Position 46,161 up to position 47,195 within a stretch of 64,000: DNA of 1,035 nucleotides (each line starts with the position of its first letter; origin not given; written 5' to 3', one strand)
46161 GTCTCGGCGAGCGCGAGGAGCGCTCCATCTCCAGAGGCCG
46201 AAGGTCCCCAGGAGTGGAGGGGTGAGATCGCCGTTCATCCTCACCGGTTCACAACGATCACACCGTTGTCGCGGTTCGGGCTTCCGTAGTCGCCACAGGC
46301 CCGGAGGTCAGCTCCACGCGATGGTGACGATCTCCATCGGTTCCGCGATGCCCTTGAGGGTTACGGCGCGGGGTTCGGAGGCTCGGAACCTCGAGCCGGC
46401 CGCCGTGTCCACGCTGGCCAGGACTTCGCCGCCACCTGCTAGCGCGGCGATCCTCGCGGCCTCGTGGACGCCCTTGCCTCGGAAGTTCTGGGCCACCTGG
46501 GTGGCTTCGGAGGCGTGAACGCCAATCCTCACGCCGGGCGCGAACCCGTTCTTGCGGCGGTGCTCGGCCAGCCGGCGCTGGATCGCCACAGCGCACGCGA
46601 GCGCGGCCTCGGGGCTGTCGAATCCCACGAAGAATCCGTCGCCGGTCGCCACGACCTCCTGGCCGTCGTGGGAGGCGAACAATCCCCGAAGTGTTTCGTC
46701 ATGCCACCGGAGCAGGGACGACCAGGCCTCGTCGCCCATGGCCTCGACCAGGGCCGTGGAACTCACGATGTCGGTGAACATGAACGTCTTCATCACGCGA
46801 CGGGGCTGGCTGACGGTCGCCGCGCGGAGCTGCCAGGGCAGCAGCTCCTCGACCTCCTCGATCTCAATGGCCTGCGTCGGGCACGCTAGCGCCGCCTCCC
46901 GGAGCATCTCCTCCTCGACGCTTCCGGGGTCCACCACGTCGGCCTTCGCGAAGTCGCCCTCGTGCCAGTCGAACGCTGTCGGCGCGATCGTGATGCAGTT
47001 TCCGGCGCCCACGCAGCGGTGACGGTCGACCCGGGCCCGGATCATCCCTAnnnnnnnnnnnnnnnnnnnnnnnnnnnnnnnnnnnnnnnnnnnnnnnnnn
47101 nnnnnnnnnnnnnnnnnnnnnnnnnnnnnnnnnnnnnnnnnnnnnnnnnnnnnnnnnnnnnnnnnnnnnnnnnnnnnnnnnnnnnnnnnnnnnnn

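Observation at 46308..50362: LAL-type ATPase/LuxR regulator in an operon with a ferredoxin::class III nucleotidyl cyclase fusion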

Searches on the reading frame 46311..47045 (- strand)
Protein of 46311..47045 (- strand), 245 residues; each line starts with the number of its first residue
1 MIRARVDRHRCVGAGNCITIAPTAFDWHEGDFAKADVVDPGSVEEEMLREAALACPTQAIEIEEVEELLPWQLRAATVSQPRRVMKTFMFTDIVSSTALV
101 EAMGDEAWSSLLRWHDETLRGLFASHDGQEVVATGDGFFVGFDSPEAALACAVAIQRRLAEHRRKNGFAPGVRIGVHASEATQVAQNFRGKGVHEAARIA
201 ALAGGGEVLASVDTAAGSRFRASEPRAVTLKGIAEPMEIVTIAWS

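Call 4: search_protein_families(library=pfam, proteins=[window:46311-47045:-], max_evalue=0.1)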
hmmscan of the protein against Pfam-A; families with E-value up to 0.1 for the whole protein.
window:46311-47045:- (245 aa): 7 families
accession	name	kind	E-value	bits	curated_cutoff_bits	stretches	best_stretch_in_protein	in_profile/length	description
PF13370.11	Fer4_13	-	2.9e-09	37.9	24.5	1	6-61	1-57/58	4Fe-4S single cluster domain of Ferredoxin I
PF13459.11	Fer4_15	-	2.3e-08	35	22.4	1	5-62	2-66/66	4Fe-4S single cluster domain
PF00211.25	Guanylate_cyc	-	1.2e-06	28.7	21.9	1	87-180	10-110/183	Adenylate and Guanylate cyclase catalytic domain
PF25160.1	LdpA_Fe-S-bd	-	0.018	15.2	27.6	0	5-23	22-40/49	LdpA Fe-S cluster-binding domain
PF06902.16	Fer4_19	-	0.022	15.2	24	1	9-61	13-60/64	Divergent 4Fe-4S mono-cluster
PF12837.12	Fer4_6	-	0.055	13.9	25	0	4-19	2-17/24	4Fe-4S binding domain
PF24596.1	DUF7620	-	0.059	14.3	27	0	152-173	42-63/69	Family of unknown function (DUF7620)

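Call 5: find_homologous_proteins(query=window:46311-47045:-, max_evalue=0.001)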
Query window:46311-47045:- (245 aa): 2651 proteins with E <= 0.001 among 8000 candidates; the best 120 are listed.
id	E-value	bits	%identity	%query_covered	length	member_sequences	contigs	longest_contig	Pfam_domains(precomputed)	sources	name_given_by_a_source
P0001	5.0e-151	519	95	100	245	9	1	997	PF00211.26,PF13459.12,PF13370.12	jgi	jgi:class 3 adenylate cyclase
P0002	1.8e-150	517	94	100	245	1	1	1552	PF00211.26,PF13459.12,PF13370.12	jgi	jgi:class 3 adenylate cyclase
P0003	1.5e-133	462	84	100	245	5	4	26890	PF00211.26,PF13459.12,PF13370.12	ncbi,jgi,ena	-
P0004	2.8e-132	457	82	100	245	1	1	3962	PF00211.26,PF13459.12,PF13370.12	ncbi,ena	-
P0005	6.4e-132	456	84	100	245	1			PF00211.26,PF13459.12,PF13370.12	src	-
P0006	8.7e-132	456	84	100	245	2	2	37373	PF00211.26,PF13459.12,PF13370.12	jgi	jgi:class 3 adenylate cyclase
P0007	1.1e-131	455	82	100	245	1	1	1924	PF00211.26,PF13459.12,PF13370.12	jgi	-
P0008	1.9e-131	455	81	100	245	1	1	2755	PF00211.26,PF13459.12,PF13370.12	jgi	jgi:class 3 adenylate cyclase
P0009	2.5e-131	454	82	100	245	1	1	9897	PF00211.26,PF13459.12,PF13370.12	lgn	-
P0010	3.1e-131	454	83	100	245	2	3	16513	PF00211.26,PF13459.12,PF13370.12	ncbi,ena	-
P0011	3.6e-131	454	83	99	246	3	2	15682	PF00211.26,PF13459.12,PF13370.12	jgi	jgi:class 3 adenylate cyclase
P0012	1.5e-130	452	83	100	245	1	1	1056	PF00211.26,PF13459.12,PF13370.12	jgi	jgi:class 3 adenylate cyclase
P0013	3.3e-130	451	82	100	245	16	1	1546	PF00211.26,PF13459.12,PF13370.12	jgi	jgi:class 3 adenylate cyclase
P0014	3.9e-130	450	82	100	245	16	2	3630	PF00211.26,PF13459.12,PF13370.12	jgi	jgi:class 3 adenylate cyclase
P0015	6.3e-130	450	80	100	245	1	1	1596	PF00211.26,PF13459.12,PF13370.12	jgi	jgi:class 3 adenylate cyclase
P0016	1.3e-129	449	82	100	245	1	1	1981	PF00211.26,PF13459.12,PF13370.12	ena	-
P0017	1.5e-129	448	82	100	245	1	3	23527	PF00211.26,PF13459.12,PF13370.12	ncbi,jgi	ncbi:MAG TPA: ferredoxin [Actinomycetota bacterium]|jgi:class 3 adenylate cyclase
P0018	1.5e-129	448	82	100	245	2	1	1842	PF00211.26,PF13459.12,PF13370.12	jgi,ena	-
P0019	1.7e-129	448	82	100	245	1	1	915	PF00211.26,PF13459.12,PF13370.12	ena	-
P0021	4.1e-129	447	82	100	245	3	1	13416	PF00211.26,PF13459.12,PF13370.12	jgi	jgi:class 3 adenylate cyclase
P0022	4.2e-129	447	82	100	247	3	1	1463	PF00211.26,PF13459.12,PF13370.12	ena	-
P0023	5.5e-129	447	82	100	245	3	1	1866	PF00211.26,PF13459.12,PF13370.12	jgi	jgi:class 3 adenylate cyclase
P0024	5.7e-129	447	82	100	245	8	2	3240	PF00211.26,PF13459.12,PF13370.12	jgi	jgi:class 3 adenylate cyclase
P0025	6.6e-129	446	81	100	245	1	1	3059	PF00211.26,PF13459.12,PF13370.12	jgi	jgi:class 3 adenylate cyclase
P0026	8.7e-129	446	81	100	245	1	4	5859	PF00211.26,PF13459.12,PF13370.12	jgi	jgi:class 3 adenylate cyclase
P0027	9.7e-129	446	81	100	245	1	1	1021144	PF00211.26,PF13459.12,PF13370.12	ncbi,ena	-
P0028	1.0e-128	446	80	99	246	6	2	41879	PF00211.26,PF13459.12,PF13370.12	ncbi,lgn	-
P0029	2.9e-128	444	82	100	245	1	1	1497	PF00211.26,PF13459.12,PF13370.12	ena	-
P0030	3.1e-128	444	82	100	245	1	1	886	PF00211.26,PF13459.12,PF13370.12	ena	-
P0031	3.2e-128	444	82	100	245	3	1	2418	PF00211.26,PF13459.12,PF13370.12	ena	-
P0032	4.3e-128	444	81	100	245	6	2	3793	PF00211.26,PF13459.12,PF13370.12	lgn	-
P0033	7.3e-128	443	80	100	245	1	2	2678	PF00211.26,PF13459.12,PF13370.12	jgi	jgi:class 3 adenylate cyclase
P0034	7.6e-128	443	81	99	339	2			PF00211.26,PF13459.12,PF13370.12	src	-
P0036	8.7e-128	443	82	100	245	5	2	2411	PF00211.26,PF13459.12,PF13370.12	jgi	jgi:class 3 adenylate cyclase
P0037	1.3e-127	442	81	100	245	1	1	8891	PF00211.26,PF13459.12,PF13370.12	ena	-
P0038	1.5e-127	442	80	100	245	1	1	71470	PF00211.26,PF13459.12,PF13370.12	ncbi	-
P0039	1.7e-127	442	81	100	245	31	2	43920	PF00211.26,PF13459.12,PF13370.12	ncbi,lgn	ncbi:hypothetical protein BH20ACT24_BH20ACT24_11290 [soil metagenome]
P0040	1.7e-127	442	82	98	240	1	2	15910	PF00211.26,PF13459.12,PF13370.12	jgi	jgi:class 3 adenylate cyclase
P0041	1.7e-127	442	81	100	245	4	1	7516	PF00211.26,PF13459.12,PF13370.12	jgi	jgi:class 3 adenylate cyclase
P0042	1.8e-127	442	82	100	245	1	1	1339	PF00211.26,PF13459.12,PF13370.12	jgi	-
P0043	1.8e-127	442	81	100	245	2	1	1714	PF00211.26,PF13459.12,PF13370.12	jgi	jgi:class 3 adenylate cyclase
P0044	2.0e-127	441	81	100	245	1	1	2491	PF00211.26,PF13459.12,PF13370.12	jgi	jgi:class 3 adenylate cyclase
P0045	2.7e-127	441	80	100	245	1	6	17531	PF00211.26,PF13459.12,PF13370.12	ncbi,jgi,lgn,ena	-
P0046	2.9e-127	441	80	100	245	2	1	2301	PF00211.26,PF13459.12,PF13370.12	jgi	jgi:class 3 adenylate cyclase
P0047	3.4e-127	441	80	100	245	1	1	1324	PF00211.26,PF13459.12,PF13370.12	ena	-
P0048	3.5e-127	441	82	100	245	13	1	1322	PF00211.26,PF13459.12,PF13370.12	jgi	jgi:class 3 adenylate cyclase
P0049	4.1e-127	440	81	100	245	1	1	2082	PF00211.26,PF13459.12,PF13370.12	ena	-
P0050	4.4e-127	440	80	100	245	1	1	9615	PF00211.26,PF13459.12,PF13370.12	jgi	jgi:class 3 adenylate cyclase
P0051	4.7e-127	440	80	100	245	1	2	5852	PF00211.26,PF13459.12,PF13370.12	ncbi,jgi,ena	-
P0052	5.0e-127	440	80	100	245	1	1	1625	PF00211.26,PF13459.12,PF13370.12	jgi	jgi:class 3 adenylate cyclase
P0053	5.5e-127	440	80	100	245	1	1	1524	PF00211.26,PF13459.12,PF13370.12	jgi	-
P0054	1.9e-126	438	79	100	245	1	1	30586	PF00211.26,PF13459.12,PF13370.12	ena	-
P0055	2.0e-126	438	80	100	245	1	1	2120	PF00211.26,PF13459.12,PF13370.12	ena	-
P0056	2.4e-126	438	79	100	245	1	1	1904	PF00211.26,PF13459.12,PF13370.12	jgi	jgi:class 3 adenylate cyclase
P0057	3.5e-126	437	80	100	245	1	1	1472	PF00211.26,PF13459.12,PF13370.12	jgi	jgi:class 3 adenylate cyclase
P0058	8.1e-126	436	82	100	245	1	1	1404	PF00211.26,PF13459.12,PF13370.12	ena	-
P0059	8.3e-126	436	79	99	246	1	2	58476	PF00211.26,PF13459.12,PF13370.12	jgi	jgi:class 3 adenylate cyclase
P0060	1.0e-125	436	79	99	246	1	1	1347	PF00211.26,PF13459.12,PF13370.12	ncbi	-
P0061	1.3e-125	436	80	100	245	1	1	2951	PF00211.26,PF13459.12,PF13370.12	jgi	jgi:class 3 adenylate cyclase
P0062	1.4e-125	435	80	100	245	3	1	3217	PF00211.26,PF13459.12,PF13370.12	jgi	jgi:class 3 adenylate cyclase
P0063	1.4e-125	435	78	100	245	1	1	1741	PF00211.26,PF13459.12,PF13370.12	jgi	jgi:class 3 adenylate cyclase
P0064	1.1e-124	433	83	95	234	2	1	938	PF00211.26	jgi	jgi:class 3 adenylate cyclase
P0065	2.1e-124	432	80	100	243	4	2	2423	PF00211.26,PF13370.12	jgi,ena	-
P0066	3.7e-124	431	80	100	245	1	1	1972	PF00211.26,PF13459.12,PF13370.12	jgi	jgi:class 3 adenylate cyclase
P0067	7.5e-124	430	78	100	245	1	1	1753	PF00211.26,PF13459.12,PF13370.12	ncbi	-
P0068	8.1e-124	430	78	100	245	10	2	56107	PF00211.26,PF13459.12,PF13370.12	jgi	jgi:class 3 adenylate cyclase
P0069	8.4e-124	430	78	99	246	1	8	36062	PF00211.26,PF13459.12,PF13370.12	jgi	jgi:class 3 adenylate cyclase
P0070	1.2e-123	429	79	100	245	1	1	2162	PF00211.26,PF13459.12,PF13370.12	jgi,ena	-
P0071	2.5e-123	428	80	100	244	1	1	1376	PF00211.26,PF13459.12,PF13370.12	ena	-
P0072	3.0e-123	428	76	100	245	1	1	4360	PF00211.26,PF13459.12,PF13370.12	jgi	jgi:class 3 adenylate cyclase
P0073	3.0e-122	425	76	100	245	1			PF00211.26,PF13459.12,PF13370.12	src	-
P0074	4.2e-122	424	78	100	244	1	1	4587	PF00211.26,PF13459.12,PF13370.12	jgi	jgi:class 3 adenylate cyclase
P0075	4.3e-122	424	78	100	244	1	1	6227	PF00211.26,PF13459.12,PF13370.12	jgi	jgi:class 3 adenylate cyclase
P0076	4.6e-122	424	78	100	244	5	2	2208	PF00211.26,PF13459.12,PF13370.12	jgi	jgi:class 3 adenylate cyclase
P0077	7.1e-122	423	75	100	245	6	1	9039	PF00211.26,PF13459.12,PF13370.12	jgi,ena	-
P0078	8.5e-122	423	78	100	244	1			PF00211.26,PF13459.12,PF13370.12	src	-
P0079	1.4e-121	422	79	99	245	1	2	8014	PF00211.26,PF13459.12,PF13370.12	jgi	jgi:class 3 adenylate cyclase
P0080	1.4e-121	422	79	100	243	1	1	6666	PF00211.26,PF13459.12,PF13370.12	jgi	jgi:class 3 adenylate cyclase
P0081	1.6e-121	422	77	100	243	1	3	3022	PF00211.26,PF13459.12,PF13370.12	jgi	jgi:class 3 adenylate cyclase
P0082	1.8e-121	422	77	100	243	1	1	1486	PF00211.26,PF13459.12,PF13370.12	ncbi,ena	-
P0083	1.9e-121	422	77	100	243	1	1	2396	PF00211.26,PF13459.12,PF13370.12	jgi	jgi:class 3 adenylate cyclase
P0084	2.1e-121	422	78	100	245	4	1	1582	PF00211.26,PF13459.12,PF13370.12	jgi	jgi:class 3 adenylate cyclase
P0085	2.3e-121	422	79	100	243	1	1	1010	PF00211.26,PF13459.12,PF13370.12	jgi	-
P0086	3.1e-121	421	79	100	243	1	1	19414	PF00211.26,PF13459.12,PF13370.12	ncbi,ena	-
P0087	3.2e-121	421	78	100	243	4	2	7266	PF00211.26,PF13459.12,PF13370.12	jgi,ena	jgi:class 3 adenylate cyclase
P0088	4.4e-121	421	79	100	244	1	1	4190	PF00211.26,PF13459.12,PF13370.12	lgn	-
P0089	6.2e-121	420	78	100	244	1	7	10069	PF00211.26,PF13459.12,PF13370.12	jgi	jgi:class 3 adenylate cyclase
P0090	7.6e-121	420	76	100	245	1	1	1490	PF00211.26,PF13459.12,PF13370.12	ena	-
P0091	9.7e-121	420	76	99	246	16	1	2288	PF00211.26,PF13459.12,PF13370.12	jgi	jgi:class 3 adenylate cyclase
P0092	9.8e-121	420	79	100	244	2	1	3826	PF00211.26,PF13459.12,PF13370.12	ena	-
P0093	1.0e-120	420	78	100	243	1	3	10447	PF00211.26,PF13459.12,PF13370.12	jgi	jgi:class 3 adenylate cyclase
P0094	1.0e-120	420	75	100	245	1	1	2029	PF00211.26,PF13459.12,PF13370.12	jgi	jgi:class 3 adenylate cyclase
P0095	1.1e-120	419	75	100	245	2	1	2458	PF00211.26,PF13459.12,PF13370.12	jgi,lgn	-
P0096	1.2e-120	419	77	100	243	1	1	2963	PF00211.26,PF13459.12,PF13370.12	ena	-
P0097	1.4e-120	419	78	100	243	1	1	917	PF00211.26,PF13459.12,PF13370.12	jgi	jgi:class 3 adenylate cyclase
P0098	1.4e-120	419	78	100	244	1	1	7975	PF00211.26,PF13459.12,PF13370.12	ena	-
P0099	1.5e-120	419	78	99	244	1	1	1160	PF00211.26,PF13459.12,PF13370.12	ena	-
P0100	2.0e-120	419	76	100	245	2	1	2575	PF00211.26,PF13459.12,PF13370.12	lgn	-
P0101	2.0e-120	419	77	100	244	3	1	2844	PF00211.26,PF13459.12,PF13370.12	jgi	jgi:class 3 adenylate cyclase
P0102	2.7e-120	418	76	100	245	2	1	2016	PF00211.26,PF13459.12,PF13370.12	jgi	-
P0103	3.5e-120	418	77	100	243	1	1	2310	PF00211.26,PF13459.12,PF13370.12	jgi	jgi:class 3 adenylate cyclase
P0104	3.7e-120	418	78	98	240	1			PF00211.26,PF13459.12,PF13370.12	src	-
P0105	3.8e-120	418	77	100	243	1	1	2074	PF00211.26,PF13459.12,PF13370.12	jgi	jgi:class 3 adenylate cyclase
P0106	4.0e-120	418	76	99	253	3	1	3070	PF00211.26,PF13459.12,PF13370.12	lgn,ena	-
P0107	6.2e-120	417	76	100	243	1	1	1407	PF00211.26,PF13459.12,PF13370.12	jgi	jgi:class 3 adenylate cyclase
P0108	6.8e-120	417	77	100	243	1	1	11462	PF00211.26,PF13459.12,PF13370.12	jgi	jgi:class 3 adenylate cyclase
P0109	7.5e-120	417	77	100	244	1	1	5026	PF00211.26,PF13459.12,PF13370.12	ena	-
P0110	1.1e-119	416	78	100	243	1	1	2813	PF00211.26,PF13459.12,PF13370.12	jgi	jgi:class 3 adenylate cyclase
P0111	1.1e-119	416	77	100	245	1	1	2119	PF00211.26,PF13459.12,PF13370.12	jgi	jgi:class 3 adenylate cyclase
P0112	1.2e-119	416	78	100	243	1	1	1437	PF00211.26,PF13459.12,PF13370.12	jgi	jgi:class 3 adenylate cyclase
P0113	1.2e-119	416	75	100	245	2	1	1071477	PF00211.26,PF13459.12,PF13370.12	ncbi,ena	-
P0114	1.3e-119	416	77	100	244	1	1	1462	PF00211.26,PF13459.12,PF13370.12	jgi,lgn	jgi:class 3 adenylate cyclase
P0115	1.5e-119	416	77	100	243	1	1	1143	PF00211.26,PF13459.12,PF13370.12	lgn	-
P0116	1.7e-119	416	77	100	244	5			PF00211.26,PF13459.12,PF13370.12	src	-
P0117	1.8e-119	415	77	100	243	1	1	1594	PF00211.26,PF13459.12,PF13370.12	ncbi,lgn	-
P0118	1.9e-119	415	76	100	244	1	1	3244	PF00211.26,PF13459.12,PF13370.12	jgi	jgi:class 3 adenylate cyclase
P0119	2.4e-119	415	78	100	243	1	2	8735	PF00211.26,PF13459.12,PF13370.12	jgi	-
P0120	2.9e-119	415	76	100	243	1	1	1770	PF00211.26,PF13459.12,PF13370.12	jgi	jgi:class 3 adenylate cyclase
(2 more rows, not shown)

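Call 7: find_related_loci(query=window:46311-47045:-, collection=genome_contigs, flank=8000)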
Query window:46311-47045:- (245 aa) in genome_contigs; peptide patterns used: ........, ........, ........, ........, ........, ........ (x = any residue, [..] = any of these).
478 stretches matched a pattern; 194 encode a relative of the query (tblastn E <= 1e-3); the best 80 are kept; 80 distinct loci.
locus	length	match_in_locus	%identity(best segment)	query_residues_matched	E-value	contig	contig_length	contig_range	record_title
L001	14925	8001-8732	82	1-244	5e-135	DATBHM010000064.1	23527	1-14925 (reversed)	MAG TPA_asm: Actinomycetota bacterium isolate SMAG_U3866 k141_3424534, whole genome shotgun sequence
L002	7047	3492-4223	81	1-244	6e-133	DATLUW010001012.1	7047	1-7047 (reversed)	MAG TPA_asm: Actinomycetota bacterium isolate SMAG_U13176 k141_264051, whole genome shotgun sequence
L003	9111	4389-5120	81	1-244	9e-133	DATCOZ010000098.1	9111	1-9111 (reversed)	MAG TPA_asm: Candidatus Dormiibacterota bacterium isolate SMAG_U7214 k141_268568, whole genome shotgun sequence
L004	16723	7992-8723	81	1-244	9e-133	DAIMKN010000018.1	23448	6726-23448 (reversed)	MAG TPA_asm: Actinomycetota bacterium isolate CTOTU41507 NODE_1712_length_23448_cov_7.265721, whole genome shotgun seque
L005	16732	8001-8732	80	1-244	3e-132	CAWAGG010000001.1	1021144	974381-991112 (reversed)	MAG: uncultured Actinomycetota bacterium isolate MFD04944.bin.2.174 genome assembly, contig: contig_19694, whole genome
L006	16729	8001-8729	80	2-244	5e-128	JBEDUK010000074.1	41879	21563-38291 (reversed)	MAG: Actinomycetota bacterium isolate Bin.020.pasture_P3 k127_55736, whole genome shotgun sequence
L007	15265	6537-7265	79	1-245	1e-126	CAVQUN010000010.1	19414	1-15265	MAG: uncultured Actinomycetes bacterium isolate MFD10007.bin.1.78 genome assembly, contig: contig_65084, whole genome sh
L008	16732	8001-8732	75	1-244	3e-125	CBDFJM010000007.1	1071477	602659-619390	MAG: Dehalococcoidia bacterium isolate e3381621-976b-4bb2-ab20-043f7ff68e99 genome assembly, contig: contig_7, whole gen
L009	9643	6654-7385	80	1-244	8e-125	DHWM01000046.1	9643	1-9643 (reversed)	MAG TPA_asm: Actinobacteria bacterium UBA5182 UBA5182_contig_1516, whole genome shotgun sequence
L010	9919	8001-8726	77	2-245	9e-124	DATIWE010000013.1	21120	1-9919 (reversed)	MAG TPA_asm: Actinomycetota bacterium isolate SMAG_U15215 k141_4966114, whole genome shotgun sequence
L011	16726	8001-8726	76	1-244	6e-123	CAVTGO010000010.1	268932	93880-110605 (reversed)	MAG: uncultured Actinomycetes bacterium isolate MFD09206.bin.3.351 genome assembly, contig: contig_5365, whole genome sh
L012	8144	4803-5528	74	1-244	5e-123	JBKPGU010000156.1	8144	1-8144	MAG: Actinomycetota bacterium isolate HAY_GB_MAG_00028 HAY_GB_000000016906, whole genome shotgun sequence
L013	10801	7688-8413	75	2-244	3e-122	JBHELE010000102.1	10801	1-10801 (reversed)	MAG: Actinomycetota bacterium isolate S1_bin.2.orig S1_k141_4102234, whole genome shotgun sequence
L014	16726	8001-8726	75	1-244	1e-121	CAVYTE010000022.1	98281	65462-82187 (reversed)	MAG: uncultured Actinomycetes bacterium isolate MFD05454.bin.2.263 genome assembly, contig: contig_85330, whole genome s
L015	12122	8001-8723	76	2-244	5e-122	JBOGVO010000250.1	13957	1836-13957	MAG: Actinomycetota bacterium isolate M3-S_metawrap_bin.84 k127_4334396, whole genome shotgun sequence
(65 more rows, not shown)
